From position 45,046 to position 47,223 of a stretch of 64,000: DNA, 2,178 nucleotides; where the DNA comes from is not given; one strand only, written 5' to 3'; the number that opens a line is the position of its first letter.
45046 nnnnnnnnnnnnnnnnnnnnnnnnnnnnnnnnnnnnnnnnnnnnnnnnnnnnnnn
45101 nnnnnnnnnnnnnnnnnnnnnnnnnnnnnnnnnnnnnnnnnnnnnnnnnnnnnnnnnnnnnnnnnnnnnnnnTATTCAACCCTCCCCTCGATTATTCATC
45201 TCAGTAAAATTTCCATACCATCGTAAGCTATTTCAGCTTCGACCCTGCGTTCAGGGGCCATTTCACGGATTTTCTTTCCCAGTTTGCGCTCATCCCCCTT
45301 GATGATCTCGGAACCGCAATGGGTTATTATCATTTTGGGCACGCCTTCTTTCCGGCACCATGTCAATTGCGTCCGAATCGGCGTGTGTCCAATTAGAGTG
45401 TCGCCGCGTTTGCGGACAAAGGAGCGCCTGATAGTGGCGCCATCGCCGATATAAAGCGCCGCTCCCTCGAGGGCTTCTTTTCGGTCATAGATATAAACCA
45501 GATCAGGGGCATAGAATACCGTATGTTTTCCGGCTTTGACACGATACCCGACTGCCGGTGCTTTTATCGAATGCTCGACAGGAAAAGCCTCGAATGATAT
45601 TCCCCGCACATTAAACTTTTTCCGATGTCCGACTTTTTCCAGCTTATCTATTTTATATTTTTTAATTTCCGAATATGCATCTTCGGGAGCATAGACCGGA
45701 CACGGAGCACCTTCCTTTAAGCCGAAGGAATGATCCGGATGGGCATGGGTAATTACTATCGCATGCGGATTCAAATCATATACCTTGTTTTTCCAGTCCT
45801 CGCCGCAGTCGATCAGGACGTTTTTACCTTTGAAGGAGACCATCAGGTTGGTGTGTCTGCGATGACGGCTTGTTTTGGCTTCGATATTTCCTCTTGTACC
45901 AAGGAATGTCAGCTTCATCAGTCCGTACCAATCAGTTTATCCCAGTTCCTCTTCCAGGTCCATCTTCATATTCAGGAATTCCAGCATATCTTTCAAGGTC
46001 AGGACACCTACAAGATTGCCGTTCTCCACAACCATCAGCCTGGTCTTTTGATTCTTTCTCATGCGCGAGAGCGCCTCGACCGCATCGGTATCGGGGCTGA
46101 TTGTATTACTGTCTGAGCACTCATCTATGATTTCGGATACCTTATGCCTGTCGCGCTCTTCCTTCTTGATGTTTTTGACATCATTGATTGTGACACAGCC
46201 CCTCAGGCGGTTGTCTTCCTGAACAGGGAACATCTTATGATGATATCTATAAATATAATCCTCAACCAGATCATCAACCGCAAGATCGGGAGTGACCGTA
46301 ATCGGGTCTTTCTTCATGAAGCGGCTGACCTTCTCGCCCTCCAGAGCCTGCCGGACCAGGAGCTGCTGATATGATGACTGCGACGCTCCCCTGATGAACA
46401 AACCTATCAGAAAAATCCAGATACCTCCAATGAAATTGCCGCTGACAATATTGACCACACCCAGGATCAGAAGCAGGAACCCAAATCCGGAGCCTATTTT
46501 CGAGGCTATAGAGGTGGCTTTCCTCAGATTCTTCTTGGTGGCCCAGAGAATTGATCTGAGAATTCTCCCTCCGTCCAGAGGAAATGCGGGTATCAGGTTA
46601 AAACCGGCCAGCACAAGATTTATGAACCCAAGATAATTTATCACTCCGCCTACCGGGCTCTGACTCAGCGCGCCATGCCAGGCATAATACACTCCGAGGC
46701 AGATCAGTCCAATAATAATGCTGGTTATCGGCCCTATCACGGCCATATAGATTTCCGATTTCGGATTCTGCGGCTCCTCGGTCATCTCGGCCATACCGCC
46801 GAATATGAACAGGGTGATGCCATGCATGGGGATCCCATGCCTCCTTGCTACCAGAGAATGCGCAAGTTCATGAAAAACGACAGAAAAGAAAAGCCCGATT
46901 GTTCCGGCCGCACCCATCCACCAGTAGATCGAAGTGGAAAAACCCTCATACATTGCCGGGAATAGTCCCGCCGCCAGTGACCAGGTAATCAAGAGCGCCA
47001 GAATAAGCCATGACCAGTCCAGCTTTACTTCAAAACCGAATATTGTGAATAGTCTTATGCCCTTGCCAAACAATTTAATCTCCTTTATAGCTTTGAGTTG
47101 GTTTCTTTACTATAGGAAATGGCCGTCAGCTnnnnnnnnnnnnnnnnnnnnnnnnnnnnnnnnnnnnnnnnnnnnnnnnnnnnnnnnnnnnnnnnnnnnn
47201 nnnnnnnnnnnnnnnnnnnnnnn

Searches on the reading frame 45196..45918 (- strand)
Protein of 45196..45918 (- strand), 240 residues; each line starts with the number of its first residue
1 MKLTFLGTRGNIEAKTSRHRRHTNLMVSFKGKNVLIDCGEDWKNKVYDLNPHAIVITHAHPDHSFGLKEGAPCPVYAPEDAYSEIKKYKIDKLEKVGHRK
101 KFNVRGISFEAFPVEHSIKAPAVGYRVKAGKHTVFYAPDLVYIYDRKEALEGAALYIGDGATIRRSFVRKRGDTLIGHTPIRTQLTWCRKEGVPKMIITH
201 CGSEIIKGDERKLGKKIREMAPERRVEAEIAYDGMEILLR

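Call 8: search_protein_families(library=pfam, proteins=[window:45196-45918:-], max_evalue=0.01)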
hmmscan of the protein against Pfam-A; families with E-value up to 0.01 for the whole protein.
window:45196-45918:- (240 aa): 3 families
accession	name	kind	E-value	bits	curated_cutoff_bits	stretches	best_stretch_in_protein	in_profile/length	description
PF12706.13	Lactamase_B_2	-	2.6e-19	70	27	1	33-200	2-199/200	Beta-lactamase superfamily domain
PF00753.33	Lactamase_B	-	8.8e-07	29.5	22.7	1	29-69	13-62/196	Metallo-beta-lactamase superfamily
PF13483.12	Lactamase_B_3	-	7.6e-06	26.4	24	1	22-149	7-120/160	Beta-lactamase superfamily domain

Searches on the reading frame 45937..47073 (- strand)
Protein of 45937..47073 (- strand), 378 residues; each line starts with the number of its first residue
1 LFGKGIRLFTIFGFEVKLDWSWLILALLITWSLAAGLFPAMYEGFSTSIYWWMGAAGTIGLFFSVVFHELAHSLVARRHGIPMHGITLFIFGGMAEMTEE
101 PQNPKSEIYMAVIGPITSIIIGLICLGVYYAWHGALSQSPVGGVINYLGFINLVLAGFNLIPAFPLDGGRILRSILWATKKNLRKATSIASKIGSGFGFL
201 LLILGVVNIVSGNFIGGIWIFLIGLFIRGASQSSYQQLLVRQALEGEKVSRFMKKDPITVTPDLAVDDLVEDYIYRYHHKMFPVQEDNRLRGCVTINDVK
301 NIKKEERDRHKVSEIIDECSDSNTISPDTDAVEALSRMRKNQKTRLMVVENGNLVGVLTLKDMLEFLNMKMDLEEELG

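Call 8: search_protein_families(library=pfam, proteins=[window:45937-47073:-], max_evalue=0.01)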
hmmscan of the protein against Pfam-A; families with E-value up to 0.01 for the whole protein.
window:45937-47073:- (378 aa): 3 families
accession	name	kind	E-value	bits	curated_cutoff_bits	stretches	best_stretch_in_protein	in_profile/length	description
PF02163.28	Peptidase_M50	-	4.7e-24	85.4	27.2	2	58-130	3-101/221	Peptidase family M50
PF00571.33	CBS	-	2.8e-19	69.6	24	2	323-367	10-55/57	CBS domain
PF13398.12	Peptidase_M50B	-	0.0013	19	26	1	60-129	20-89/201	Peptidase M50B-like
